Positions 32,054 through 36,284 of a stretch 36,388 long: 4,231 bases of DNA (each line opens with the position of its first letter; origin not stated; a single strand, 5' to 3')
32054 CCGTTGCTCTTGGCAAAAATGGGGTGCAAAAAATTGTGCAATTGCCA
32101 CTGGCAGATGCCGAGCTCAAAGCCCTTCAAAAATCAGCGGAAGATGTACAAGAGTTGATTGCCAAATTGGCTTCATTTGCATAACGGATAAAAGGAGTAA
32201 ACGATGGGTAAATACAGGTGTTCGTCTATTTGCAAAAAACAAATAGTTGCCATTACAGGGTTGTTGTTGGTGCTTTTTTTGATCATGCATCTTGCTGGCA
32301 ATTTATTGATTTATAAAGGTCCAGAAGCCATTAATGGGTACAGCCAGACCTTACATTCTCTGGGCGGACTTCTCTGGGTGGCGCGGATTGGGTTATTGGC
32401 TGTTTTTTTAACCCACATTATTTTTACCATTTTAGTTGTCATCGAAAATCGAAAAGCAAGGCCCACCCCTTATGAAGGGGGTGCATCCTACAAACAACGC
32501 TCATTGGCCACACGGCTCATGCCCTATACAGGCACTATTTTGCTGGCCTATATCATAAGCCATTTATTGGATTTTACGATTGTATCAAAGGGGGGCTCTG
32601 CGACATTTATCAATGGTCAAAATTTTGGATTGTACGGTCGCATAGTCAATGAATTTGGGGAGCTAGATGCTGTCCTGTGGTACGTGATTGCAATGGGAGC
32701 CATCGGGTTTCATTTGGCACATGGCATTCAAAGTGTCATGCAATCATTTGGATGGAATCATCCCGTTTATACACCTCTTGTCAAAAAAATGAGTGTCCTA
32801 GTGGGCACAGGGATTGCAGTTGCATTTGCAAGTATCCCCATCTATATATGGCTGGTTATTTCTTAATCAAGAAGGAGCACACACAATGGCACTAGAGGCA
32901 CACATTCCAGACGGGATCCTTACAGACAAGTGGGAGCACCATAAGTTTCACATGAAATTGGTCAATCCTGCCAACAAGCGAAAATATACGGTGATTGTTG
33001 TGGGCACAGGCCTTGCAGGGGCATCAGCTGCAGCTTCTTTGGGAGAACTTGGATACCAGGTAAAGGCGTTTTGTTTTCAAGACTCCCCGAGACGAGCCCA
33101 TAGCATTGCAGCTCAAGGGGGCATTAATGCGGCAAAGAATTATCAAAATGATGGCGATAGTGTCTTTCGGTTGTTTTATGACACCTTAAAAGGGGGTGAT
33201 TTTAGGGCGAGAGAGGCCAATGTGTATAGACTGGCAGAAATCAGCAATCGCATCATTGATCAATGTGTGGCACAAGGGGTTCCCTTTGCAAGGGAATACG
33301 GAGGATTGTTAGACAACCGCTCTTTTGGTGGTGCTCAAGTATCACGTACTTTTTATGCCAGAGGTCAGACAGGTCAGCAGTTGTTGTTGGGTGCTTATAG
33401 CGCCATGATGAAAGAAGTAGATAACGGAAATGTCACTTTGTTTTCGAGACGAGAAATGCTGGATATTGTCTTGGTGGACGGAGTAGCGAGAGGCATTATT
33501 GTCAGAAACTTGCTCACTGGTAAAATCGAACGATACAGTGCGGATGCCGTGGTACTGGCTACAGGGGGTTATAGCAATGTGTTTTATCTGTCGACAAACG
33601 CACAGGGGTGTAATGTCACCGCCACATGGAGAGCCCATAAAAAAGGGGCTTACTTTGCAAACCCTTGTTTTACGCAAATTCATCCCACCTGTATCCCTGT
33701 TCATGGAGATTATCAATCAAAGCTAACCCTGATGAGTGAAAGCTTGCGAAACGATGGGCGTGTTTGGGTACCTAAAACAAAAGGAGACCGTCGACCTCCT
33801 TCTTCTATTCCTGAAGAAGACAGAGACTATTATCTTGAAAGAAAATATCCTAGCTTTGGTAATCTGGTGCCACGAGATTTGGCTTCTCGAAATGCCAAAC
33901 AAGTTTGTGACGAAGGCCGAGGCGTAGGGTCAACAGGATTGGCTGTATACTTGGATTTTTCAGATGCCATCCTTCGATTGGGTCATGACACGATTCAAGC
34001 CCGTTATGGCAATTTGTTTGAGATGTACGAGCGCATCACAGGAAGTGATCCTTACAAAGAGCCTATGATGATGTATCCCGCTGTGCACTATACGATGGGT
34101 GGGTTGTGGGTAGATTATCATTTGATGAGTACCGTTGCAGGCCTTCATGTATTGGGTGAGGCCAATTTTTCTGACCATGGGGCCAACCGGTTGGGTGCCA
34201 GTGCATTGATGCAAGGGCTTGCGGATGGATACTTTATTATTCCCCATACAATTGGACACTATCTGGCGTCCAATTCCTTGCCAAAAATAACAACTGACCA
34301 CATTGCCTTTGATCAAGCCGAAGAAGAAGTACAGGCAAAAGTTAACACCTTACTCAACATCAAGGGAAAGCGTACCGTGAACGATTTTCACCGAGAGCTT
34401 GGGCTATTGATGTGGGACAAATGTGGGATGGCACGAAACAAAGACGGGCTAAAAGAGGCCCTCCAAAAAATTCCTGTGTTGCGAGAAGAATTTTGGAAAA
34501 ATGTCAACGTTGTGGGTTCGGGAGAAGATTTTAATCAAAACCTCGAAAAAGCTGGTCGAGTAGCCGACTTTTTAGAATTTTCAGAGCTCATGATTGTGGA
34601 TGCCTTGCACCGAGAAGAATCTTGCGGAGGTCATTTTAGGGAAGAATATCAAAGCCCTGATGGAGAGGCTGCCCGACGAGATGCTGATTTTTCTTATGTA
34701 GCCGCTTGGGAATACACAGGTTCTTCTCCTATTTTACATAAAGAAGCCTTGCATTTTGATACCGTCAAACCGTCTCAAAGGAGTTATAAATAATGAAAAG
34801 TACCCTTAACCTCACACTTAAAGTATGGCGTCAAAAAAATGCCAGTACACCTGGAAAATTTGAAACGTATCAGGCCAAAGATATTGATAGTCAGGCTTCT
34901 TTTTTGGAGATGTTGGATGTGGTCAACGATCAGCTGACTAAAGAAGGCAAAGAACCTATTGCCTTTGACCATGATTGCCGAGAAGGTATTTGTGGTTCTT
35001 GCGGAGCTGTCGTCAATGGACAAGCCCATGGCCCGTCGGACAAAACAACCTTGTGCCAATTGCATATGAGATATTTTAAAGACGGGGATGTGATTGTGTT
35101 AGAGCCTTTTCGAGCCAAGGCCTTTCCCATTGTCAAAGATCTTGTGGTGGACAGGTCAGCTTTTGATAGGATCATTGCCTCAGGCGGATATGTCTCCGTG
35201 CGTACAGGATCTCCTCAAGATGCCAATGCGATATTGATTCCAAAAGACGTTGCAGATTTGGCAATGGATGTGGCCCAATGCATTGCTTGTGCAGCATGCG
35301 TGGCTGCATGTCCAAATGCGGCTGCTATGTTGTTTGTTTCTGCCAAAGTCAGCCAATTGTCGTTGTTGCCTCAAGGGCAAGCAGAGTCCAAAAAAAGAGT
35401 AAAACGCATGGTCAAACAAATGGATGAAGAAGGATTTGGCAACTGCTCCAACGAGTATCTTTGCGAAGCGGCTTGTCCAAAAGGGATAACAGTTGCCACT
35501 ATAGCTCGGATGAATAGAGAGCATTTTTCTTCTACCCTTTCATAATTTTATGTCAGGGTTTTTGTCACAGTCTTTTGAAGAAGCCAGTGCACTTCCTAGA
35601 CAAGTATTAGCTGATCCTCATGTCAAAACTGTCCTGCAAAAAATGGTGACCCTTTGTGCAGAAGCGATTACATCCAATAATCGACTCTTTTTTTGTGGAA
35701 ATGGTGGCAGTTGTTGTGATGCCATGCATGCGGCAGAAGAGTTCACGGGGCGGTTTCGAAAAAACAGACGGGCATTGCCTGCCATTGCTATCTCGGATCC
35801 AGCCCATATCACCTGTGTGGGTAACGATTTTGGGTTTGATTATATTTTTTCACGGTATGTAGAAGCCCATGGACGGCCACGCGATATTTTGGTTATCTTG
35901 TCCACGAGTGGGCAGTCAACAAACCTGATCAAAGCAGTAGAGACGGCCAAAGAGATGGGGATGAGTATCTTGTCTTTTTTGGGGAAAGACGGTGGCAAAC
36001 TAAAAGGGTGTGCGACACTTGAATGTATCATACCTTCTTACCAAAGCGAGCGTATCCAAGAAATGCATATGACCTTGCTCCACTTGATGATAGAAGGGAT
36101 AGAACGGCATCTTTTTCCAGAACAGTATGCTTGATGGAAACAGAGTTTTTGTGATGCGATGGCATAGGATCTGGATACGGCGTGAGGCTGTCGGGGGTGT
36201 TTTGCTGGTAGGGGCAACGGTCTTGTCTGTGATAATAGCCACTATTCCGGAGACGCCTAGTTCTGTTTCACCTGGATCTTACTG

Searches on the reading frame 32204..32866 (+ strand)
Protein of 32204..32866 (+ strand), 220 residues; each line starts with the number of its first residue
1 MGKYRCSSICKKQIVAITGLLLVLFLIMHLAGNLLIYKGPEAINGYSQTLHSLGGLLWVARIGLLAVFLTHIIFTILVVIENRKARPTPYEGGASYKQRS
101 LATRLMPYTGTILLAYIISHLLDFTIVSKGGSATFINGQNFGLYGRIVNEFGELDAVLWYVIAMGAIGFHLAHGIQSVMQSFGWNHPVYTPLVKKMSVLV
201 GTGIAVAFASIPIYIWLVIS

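Call 63: search_protein_families(library=pfam, proteins=[window:32204-32866:+], max_evalue=0.001)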
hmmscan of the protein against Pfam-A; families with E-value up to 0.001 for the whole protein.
window:32204-32866:+ (220 aa): 1 family
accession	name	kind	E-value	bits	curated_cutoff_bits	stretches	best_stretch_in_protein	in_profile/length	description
PF01127.27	Sdh_cyt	-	0.00091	19.8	25.8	0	104-184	24-97/122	Succinate dehydrogenase/Fumarate reductase transmembrane subunit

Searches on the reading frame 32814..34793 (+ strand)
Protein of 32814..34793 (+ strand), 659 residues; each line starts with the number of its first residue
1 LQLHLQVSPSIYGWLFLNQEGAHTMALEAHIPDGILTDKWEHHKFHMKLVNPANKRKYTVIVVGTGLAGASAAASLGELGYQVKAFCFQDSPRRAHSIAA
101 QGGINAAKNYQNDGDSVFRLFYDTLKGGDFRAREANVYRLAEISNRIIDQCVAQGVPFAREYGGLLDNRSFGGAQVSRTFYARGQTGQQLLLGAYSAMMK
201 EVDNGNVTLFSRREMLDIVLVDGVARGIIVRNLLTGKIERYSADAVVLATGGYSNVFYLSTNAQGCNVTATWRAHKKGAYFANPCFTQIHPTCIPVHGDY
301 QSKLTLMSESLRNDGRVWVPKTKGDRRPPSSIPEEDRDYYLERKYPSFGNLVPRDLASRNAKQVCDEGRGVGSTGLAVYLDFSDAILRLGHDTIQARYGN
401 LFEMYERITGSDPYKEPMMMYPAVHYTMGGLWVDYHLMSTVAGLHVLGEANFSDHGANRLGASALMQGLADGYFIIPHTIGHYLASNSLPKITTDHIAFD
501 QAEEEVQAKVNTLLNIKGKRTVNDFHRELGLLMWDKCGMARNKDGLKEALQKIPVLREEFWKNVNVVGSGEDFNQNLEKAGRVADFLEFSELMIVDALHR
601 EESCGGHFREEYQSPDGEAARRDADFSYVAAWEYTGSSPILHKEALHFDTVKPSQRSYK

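Call 63: search_protein_families(library=pfam, proteins=[window:32814-34793:+], max_evalue=0.001)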
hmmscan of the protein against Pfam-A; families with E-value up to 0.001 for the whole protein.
window:32814-34793:+ (659 aa): 6 families
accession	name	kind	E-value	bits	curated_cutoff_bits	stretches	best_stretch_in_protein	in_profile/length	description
PF00890.30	FAD_binding_2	-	1e-52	180.2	20.4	1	60-465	2-414/414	FAD binding domain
PF02910.25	Succ_DH_flav_C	-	7.6e-37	126.6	20.8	1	526-658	1-130/130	Fumarate reductase flavoprotein C-term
PF01266.30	DAO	-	2.3e-09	37.7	27.9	1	60-343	2-292/353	FAD dependent oxidoreductase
PF07992.20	Pyr_redox_2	-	8.7e-06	25.8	26.1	1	58-262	1-119/291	Pyridine nucleotide-disulphide oxidoreductase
PF01134.28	GIDA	-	0.00011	21.8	22.1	0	59-86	1-28/391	Glucose inhibited division protein A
PF03486.20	HI0933_like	-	0.00022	21.2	50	0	59-110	2-53/244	HI0933-like protein Rossmann domain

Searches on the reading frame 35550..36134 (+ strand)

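Call 63: search_protein_families(library=pfam, proteins=[window:35550-36134:+], max_evalue=0.001)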
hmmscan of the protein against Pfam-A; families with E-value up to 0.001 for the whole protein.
window:35550-36134:+ (194 aa): 2 families
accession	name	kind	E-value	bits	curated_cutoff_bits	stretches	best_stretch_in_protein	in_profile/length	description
PF13580.11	SIS_2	-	6.9e-24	84.9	27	1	26-143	18-136/138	SIS domain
PF01380.27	SIS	-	0.00049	20.3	25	0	109-162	52-105/131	SIS domain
